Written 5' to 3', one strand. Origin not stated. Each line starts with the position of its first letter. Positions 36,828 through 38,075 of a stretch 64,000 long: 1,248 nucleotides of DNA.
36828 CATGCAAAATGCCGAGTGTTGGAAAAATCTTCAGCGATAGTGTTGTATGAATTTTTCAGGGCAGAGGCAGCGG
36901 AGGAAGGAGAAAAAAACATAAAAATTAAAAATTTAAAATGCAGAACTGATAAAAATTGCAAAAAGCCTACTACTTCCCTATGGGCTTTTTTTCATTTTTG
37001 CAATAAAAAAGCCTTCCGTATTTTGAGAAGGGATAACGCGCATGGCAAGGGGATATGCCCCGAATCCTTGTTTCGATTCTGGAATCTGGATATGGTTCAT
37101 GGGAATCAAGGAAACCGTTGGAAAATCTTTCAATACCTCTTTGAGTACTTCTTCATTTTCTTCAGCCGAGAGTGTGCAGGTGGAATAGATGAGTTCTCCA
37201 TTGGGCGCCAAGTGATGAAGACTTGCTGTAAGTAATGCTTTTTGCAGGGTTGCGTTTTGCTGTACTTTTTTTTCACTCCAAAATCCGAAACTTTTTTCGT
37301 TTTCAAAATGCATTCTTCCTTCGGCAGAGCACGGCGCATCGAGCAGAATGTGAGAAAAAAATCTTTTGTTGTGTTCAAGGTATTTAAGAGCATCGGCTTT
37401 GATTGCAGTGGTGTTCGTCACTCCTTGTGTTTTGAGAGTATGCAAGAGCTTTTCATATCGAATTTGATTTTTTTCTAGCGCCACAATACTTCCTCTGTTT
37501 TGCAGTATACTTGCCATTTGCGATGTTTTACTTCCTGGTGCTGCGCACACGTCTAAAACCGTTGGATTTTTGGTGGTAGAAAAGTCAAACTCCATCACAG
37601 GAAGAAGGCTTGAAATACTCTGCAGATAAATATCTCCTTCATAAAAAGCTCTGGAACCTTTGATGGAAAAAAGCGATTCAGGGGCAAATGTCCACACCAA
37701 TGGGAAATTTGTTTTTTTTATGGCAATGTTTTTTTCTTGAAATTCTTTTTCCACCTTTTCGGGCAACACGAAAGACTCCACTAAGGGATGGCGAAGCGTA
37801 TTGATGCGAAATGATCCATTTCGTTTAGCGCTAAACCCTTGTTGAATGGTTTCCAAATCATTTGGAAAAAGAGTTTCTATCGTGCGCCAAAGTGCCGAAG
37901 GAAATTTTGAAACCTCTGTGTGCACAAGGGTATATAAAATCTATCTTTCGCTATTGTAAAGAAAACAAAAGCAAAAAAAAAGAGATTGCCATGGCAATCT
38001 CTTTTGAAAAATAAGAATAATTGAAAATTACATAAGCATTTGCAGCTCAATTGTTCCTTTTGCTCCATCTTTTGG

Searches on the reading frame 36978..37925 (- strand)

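Call 9: search_protein_families(library=pfam, proteins=[window:36978-37925:-], max_evalue=0.001)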
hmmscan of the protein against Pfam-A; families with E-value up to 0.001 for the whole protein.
window:36978-37925:- (315 aa): 4 families
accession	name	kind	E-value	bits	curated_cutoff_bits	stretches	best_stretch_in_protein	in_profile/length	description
PF01189.24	Methyltr_RsmB-F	-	1.5e-45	155.8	27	1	119-312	8-199/199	16S rRNA methyltransferase RsmB/F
PF01728.25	FtsJ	-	3.2e-07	30.9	24.1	1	114-274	17-162/181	FtsJ-like methyltransferase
PF02390.23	Methyltransf_4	-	1e-05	25.5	24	1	119-185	1-66/173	Putative methyltransferase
PF13847.12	Methyltransf_31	-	0.00022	21.4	27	1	119-268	3-126/145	Methyltransferase domain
